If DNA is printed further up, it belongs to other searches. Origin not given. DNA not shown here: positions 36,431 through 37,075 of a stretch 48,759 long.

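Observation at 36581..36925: Phospholipase-A2-like HDxxY protein embedded in the lysis cassette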

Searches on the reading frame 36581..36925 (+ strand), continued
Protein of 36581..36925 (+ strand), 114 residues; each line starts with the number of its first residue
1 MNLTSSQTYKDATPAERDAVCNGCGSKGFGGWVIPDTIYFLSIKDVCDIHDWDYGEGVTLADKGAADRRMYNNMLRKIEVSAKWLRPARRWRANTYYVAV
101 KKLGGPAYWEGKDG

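Call 20: search_protein_families(library=pfam, alignment_id=A2, max_evalue=0.01)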
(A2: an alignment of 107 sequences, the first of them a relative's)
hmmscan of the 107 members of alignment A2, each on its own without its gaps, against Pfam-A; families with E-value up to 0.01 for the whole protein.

A. member 1, P0001 (114 aa): 0 families

B. families by the number of members that match (of 107 scanned): 9 families
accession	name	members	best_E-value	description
PF07087.16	DUF1353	46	1.4e-05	Protein of unknown function (DUF1353)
PF09056.16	Phospholip_A2_3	32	2.3e-05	Prokaryotic phospholipase A2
PF06951.16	PLA2G12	4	0.0032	Group XII secretory phospholipase A2 precursor (PLA2G12)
PF12543.13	DUF3738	1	0.0017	Protein of unknown function (DUF3738)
PF01688.23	Herpes_gI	1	0.0044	Alphaherpesvirus glycoprotein I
PF09550.16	Phage_TAC_6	1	0.0045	Phage tail assembly chaperone protein, TAC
PF17976.7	zf-RING_12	1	0.0054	RING/Ubox like zinc-binding domain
PF18904.5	DUF5660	1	0.0066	Domain of unknown function (DUF5660)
PF08398.15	Phospholip_A2_4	1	0.0087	Phospholipase A2-like domain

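Call 27: find_encoding_contigs(protein=P0003, flank=8000, max_places=3)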
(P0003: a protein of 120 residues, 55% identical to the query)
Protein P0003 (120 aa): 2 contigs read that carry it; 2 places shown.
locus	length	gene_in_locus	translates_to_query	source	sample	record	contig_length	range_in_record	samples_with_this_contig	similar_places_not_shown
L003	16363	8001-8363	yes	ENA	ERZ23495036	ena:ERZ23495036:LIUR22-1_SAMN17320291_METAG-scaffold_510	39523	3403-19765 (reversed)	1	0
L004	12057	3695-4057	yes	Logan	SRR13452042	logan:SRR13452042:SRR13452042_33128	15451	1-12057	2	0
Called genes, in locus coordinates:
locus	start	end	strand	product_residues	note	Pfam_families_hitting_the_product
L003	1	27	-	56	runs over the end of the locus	-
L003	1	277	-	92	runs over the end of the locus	-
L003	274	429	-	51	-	-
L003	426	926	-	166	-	-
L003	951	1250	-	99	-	-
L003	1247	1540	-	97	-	-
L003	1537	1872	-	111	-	PF00805:Pentapeptide (weak)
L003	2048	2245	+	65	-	-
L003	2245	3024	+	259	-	-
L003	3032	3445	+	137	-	-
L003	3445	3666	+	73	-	-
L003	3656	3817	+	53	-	-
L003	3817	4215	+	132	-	-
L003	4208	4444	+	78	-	-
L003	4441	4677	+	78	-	-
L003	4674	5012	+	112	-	-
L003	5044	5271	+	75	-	-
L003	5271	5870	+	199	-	PF05766:NinG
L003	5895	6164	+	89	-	-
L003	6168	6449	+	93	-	-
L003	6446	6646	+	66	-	-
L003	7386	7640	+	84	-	-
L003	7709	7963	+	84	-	-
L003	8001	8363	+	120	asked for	-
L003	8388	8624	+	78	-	-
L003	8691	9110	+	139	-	-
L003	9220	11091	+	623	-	-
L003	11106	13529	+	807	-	-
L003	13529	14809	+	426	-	-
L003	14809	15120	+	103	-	-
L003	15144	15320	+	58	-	-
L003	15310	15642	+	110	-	-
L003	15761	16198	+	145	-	-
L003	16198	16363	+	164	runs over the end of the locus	-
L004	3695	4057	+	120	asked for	-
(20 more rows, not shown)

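Call 28: find_encoding_contigs(protein=P0005, flank=8000, max_places=3)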
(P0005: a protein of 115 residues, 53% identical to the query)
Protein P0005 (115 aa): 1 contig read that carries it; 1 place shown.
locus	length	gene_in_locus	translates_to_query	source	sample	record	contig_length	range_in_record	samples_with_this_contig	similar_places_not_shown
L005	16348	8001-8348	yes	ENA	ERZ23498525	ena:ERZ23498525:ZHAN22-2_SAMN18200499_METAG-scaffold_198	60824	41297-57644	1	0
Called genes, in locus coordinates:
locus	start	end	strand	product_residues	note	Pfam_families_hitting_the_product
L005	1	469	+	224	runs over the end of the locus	-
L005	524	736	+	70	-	-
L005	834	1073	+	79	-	-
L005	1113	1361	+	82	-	-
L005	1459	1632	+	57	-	-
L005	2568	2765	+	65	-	-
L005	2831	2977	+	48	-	-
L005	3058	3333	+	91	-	-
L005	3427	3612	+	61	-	-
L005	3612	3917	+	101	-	-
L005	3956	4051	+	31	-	-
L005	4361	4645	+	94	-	-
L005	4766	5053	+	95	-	-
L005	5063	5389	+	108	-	-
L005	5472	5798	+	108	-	-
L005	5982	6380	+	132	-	-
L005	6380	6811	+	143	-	-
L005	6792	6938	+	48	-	-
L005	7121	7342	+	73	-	-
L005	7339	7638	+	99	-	-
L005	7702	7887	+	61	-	-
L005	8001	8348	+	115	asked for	-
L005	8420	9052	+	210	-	-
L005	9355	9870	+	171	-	PF18143:HAD_SAK_2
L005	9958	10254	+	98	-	-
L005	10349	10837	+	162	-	PF08719:NADAR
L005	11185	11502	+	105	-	-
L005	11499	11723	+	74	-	-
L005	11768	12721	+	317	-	PF09414:RNA_ligase, PF18043:T4_Rnl2_C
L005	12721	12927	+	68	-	-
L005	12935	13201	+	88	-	-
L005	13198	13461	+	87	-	-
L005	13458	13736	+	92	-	-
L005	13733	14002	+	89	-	-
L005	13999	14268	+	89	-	-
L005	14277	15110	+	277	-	PF04446:Thg1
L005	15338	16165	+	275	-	-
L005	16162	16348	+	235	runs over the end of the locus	PF02086:MethyltransfD12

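Call 30: predict_structure(alignment_id=A2)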
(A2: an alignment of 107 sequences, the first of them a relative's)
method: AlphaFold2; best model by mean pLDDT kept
length: 114 residues; sequences in the alignment: 107
mean_pLDDT: 90.9   pTM: 0.85
mean pLDDT of the five models: 90.9, 90.8, 90.1, 89.7, 89.5
residues with pLDDT >= 90: 94; 70-90: 9; 50-70: 10; < 50: 1
segments of 3 or more residues with pLDDT < 50: none
pLDDT, mean of each block of 10 residues (from residue 1): 94 95 66 75 96 96 98 98 96 96 94 79
secondary structure, 60 per line:
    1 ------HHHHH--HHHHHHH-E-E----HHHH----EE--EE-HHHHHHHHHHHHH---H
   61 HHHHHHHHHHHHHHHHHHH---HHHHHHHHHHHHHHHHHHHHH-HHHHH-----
elements in order: H7-11 H14-20 H29-32 H44-56 H60-79 H83-103 H105-109

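Call 32: find_related_loci(query=A1, collection=viral_contigs, flank=6000)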
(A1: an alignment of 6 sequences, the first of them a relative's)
Query A1 (114 aa) in viral_contigs; peptide patterns used: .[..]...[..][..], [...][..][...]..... (x = any residue, [..] = any of these).
167 stretches matched a pattern; 109 encode a relative of the query (tblastn E <= 1e-3); the best 80 are kept; 80 distinct loci.
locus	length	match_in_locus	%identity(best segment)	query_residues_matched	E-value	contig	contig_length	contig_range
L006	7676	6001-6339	54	3-114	1e-35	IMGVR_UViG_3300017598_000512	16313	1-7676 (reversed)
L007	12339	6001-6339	54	1-112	1e-34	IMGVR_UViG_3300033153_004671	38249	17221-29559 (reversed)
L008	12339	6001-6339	49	3-113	3e-33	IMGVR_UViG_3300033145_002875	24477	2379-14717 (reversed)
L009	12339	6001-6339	50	1-113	7e-32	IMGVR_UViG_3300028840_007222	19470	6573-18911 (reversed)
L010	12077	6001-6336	46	3-113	1e-31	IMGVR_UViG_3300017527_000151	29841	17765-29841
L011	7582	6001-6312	50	13-114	3e-31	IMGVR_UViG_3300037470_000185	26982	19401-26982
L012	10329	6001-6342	49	2-113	5e-31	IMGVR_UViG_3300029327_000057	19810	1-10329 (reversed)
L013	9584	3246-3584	50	3-113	1e-30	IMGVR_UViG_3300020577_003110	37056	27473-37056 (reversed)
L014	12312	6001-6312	49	13-114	1e-30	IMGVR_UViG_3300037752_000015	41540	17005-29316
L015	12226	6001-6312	49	13-114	2e-30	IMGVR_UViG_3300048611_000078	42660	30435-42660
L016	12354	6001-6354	49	2-113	5e-30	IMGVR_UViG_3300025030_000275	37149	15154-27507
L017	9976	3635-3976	50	2-113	7e-30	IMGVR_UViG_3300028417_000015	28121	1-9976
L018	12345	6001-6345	47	1-113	4e-29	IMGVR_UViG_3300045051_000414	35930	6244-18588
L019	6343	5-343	50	3-113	3e-29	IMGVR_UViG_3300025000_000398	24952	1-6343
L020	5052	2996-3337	47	1-113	3e-29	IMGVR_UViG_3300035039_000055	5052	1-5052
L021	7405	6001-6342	47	1-113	2e-29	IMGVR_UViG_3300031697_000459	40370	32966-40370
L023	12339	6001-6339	50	3-113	6e-29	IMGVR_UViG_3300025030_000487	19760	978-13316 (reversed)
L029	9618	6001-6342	49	2-113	2e-28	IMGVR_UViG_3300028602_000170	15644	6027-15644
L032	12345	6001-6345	47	1-113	2e-28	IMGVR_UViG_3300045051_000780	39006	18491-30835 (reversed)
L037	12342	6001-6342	45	2-113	2e-27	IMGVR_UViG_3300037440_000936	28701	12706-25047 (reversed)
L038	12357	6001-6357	45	1-113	2e-27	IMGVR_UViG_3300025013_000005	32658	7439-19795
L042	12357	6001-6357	44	1-113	3e-27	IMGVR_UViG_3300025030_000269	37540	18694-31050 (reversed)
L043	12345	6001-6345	49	1-113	3e-27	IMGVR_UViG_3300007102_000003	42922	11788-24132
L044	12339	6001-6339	50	3-113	5e-27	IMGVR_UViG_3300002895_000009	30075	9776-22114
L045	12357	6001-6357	45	1-113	4e-27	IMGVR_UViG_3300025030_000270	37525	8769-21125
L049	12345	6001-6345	46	1-112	5e-26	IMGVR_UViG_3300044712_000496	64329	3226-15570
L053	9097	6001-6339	46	3-113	2e-25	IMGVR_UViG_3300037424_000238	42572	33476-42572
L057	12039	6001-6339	42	1-112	7e-25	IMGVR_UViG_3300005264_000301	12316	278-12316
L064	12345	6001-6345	42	1-113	6e-24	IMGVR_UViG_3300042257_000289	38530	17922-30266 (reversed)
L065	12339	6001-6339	48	3-113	7e-24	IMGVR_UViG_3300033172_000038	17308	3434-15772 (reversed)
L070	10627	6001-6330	42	3-112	5e-23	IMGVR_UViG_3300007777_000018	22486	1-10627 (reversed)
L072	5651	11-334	46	9-113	7e-23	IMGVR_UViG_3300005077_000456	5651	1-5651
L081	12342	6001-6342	42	3-113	2e-21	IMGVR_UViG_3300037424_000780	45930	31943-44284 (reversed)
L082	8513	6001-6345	43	1-113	2e-24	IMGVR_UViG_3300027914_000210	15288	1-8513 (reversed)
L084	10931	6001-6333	41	3-112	3e-21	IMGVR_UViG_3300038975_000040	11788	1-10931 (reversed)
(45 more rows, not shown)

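Call 34: fold_search(model_id=the predicted structure, library=pdb)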
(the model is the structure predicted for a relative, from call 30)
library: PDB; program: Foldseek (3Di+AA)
matches with E <= 10: 27; with E <= 0.001: 0
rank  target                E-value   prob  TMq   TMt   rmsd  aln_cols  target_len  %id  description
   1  4aup_B                1.6e-03  1.00  0.62  0.58   4.7       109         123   23  Tuber borchii Phospholipase A2 (released 2012-12-12)
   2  4aup_A                7.3e-03  1.00  0.64  0.61   4.2       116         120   26  Tuber borchii Phospholipase A2 (released 2012-12-12)
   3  8k1w                  8.3e-02  0.99  0.56  0.54   5.0       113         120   19  Crystal structure of PLA2 from Saccharothrix espanaensis (released 2024-07-24)
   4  1faz                  2.8e-01  0.98  0.61  0.57   4.1       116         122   22  THE CRYSTAL STRUCTURE OF PROKARYOTIC PHOSPHOLIPASE A2 (released 2001-07-18)
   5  6cfw_B                1.8e+00  0.20  0.29  0.38   5.7        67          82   16  cryoEM structure of a respiratory membrane-bound hydrogenase (released 2018-05-23)
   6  2nty_B                4.1e+00  0.06  0.26  0.11  10.5       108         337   13  Rop4-GDP-PRONE8 (released 2007-01-23)
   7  5c8g_A                4.8e+00  0.06  0.30  0.29  13.7       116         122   15  Crystal Structure Analysis of PP-BRD20 from Tb427tmp complexed with BI-2536 (released 2015-07-22)
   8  4mu5                  5.4e+00  0.08  0.30  0.25   5.9        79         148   18  Crystal structure of murine neuroglobin mutant M144W (released 2014-06-18)
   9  2qyp_A                5.7e+00  0.16  0.34  0.47   8.7        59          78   14  Orthorhombic Crystal Structure of Human Saposin C Dimer in Open Conformation (released 2008-04-29)
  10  7pcq_E                5.7e+00  0.07  0.23  0.10   8.6        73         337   10  Human carboxyhemoglobin bound to Staphylococcus aureus hemophore IsdB - 1:1 complex (released 2022-04-13)
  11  6nbq_E                6.7e+00  0.16  0.40  0.44   5.1        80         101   11  T.elongatus NDH (data-set 1) (released 2019-02-27)
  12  1or4_B                6.7e+00  0.11  0.32  0.25   5.9        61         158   15  Crystal Structure of HemAT sensor domain from B.subtilis in the cyano-liganded form (released 2003-09-23)
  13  6dy8_A                7.5e+00  0.11  0.35  0.37   4.8        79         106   11  Mn(II)-bound structure of the engineered cyt cb562 variant, CH2EY (released 2019-04-24)
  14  7d3u_F                7.9e+00  0.11  0.36  0.45   5.0        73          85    8  Structure of Mrp complex from Dietzia sp. DQ12-45-1b (released 2020-12-09)
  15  8b9d_H                7.9e+00  0.06  0.28  0.10  10.0        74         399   18  Human replisome bound by Pol Alpha (released 2023-08-09)
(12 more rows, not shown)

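Call 42: search_protein_families(library=phrogs, alignment_id=A3, max_evalue=0.001)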
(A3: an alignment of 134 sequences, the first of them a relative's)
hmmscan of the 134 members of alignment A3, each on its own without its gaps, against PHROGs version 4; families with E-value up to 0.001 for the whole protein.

A. member 1, L001:2537-4138:+ (534 aa): 3 families
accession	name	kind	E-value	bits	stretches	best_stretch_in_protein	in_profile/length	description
phrog_38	-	head and packaging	2.7e-98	331.6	1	36-511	273-715/760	terminase large subunit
phrog_5573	-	head and packaging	1.9e-10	41.6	1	318-495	75-230/250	terminase large subunit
phrog_4758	-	head and packaging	0.00092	19.6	0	119-235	105-213/243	terminase large subunit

B. families by the number of members that match (of 134 scanned): 88 families (the first 25 are shown)
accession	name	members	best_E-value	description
phrog_315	-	5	9.7e-43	endolysin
phrog_12853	-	5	3.1e-22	-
phrog_822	-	2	1.7e-48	amidase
phrog_418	-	2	4.6e-42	internal virion protein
phrog_894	-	2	5e-38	endolysin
phrog_1493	-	2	1.3e-18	endolysin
phrog_891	-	2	9.7e-13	terminase small subunit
phrog_35436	-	2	8.2e-12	amidase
phrog_24149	-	2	1.6e-09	-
phrog_28234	-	2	2.1e-08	endolysin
phrog_9441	-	2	7.4e-08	terminase small subunit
phrog_34686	-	2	0.00021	-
phrog_38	-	1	2.7e-98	terminase large subunit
phrog_220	-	1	1.3e-92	minor head protein and DNA pilot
phrog_97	-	1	1.2e-63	UvsX-like recombinase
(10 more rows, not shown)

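Call 43: search_protein_families(library=phrogs, alignment_id=A4, max_evalue=0.001)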
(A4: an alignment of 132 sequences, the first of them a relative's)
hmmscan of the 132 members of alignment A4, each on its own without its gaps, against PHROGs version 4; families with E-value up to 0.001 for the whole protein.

A. member 1, L001:5107-5847:+ (247 aa): 1 family
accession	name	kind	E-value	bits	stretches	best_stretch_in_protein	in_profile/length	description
phrog_2125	-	head and packaging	3.9e-69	233.9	1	13-247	1-234/234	virion structural protein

B. families by the number of members that match (of 132 scanned): 129 families (the first 25 are shown)
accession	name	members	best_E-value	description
phrog_54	-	9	3.5e-24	DksA-like zinc-finger protein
phrog_736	-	5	1.8e-14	-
phrog_465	-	4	1.2e-32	endolysin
phrog_25899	-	4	1.2e-19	-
phrog_1768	-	4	8e-11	endolysin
phrog_12015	-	4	4.7e-09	-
phrog_38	-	3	2.7e-118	terminase large subunit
phrog_2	-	3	3.6e-18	terminase large subunit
phrog_5115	-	3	4.1e-09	ferredoxin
phrog_6523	-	3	0.00016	endolysin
phrog_17672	-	2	5e-65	terminase large subunit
phrog_15524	-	2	1.3e-57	terminase large subunit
phrog_10475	-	2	1.9e-49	endolysin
phrog_894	-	2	1.4e-37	endolysin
phrog_1044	-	2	3.8e-27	endolysin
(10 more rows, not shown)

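Call 45: search_protein_families(library=pfam, proteins=[L045:6398-6631:+, L042:6626-7084:+, L038:7057-7353:+, L045:4821-5540:+, L053:6359-7045:+, L065:5115-5930:+, L081:5421-5963:+, L032:6865-7308:+, L070:6641-7072:+, L023:5447-5953:+], max_evalue=0.01)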
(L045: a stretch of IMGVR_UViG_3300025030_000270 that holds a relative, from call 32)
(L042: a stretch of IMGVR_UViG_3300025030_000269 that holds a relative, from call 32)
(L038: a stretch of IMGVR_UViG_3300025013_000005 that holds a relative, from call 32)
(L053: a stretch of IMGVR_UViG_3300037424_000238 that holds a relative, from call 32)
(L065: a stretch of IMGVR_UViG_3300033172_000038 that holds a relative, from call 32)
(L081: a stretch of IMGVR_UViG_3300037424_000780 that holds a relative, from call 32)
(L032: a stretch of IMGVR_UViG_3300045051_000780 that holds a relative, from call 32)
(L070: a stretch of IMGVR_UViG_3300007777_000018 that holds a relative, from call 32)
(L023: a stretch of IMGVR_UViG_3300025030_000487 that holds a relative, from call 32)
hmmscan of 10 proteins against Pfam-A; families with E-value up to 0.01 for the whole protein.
L045:6398-6631:+ (78 aa): 1 family
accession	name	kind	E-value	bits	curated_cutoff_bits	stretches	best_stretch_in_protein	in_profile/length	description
PF01258.23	zf-dskA_traR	-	5.1e-11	42.8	24.9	1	41-73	3-35/36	Prokaryotic dksA/traR C4-type zinc finger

L042:6626-7084:+ (153 aa): 1 family
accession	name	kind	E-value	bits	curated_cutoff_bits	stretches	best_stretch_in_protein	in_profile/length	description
PF06825.17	HSBP1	-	0.007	16.6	28.6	0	110-146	6-42/51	Heat shock factor binding protein 1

L038:7057-7353:+ (99 aa): 0 families

L045:4821-5540:+ (240 aa): 0 families

L053:6359-7045:+ (229 aa): 0 families

L065:5115-5930:+ (272 aa): 2 families
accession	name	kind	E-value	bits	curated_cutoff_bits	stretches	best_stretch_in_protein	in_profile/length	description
PF05838.17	Glyco_hydro_108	-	5.6e-13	49.7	21.2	1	87-177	2-85/85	Glycosyl hydrolase 108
PF09374.15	PG_binding_3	-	0.0012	19.4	24.6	1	210-267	10-74/76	Predicted Peptidoglycan domain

L081:5421-5963:+ (181 aa): 1 family
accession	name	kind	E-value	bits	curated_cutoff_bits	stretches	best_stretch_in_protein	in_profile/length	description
PF08291.16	Peptidase_M15_3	-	4e-20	72.4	23.2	1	38-131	2-89/108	Peptidase M15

L032:6865-7308:+ (148 aa): 2 families
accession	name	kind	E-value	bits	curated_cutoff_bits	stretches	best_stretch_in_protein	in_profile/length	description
PF21007.2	FBF1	-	0.003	16.6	45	1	54-137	78-164/524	Fas-binding factor 1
PF13796.11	Sensor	-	0.0094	16.4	28.2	0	6-91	4-90/162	Putative sensor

L070:6641-7072:+ (144 aa): 0 families

L023:5447-5953:+ (169 aa): 1 family
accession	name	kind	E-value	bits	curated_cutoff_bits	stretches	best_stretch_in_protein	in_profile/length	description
PF01510.30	Amidase_2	-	1.6e-12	48.3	26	1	8-147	3-130/131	N-acetylmuramoyl-L-alanine amidase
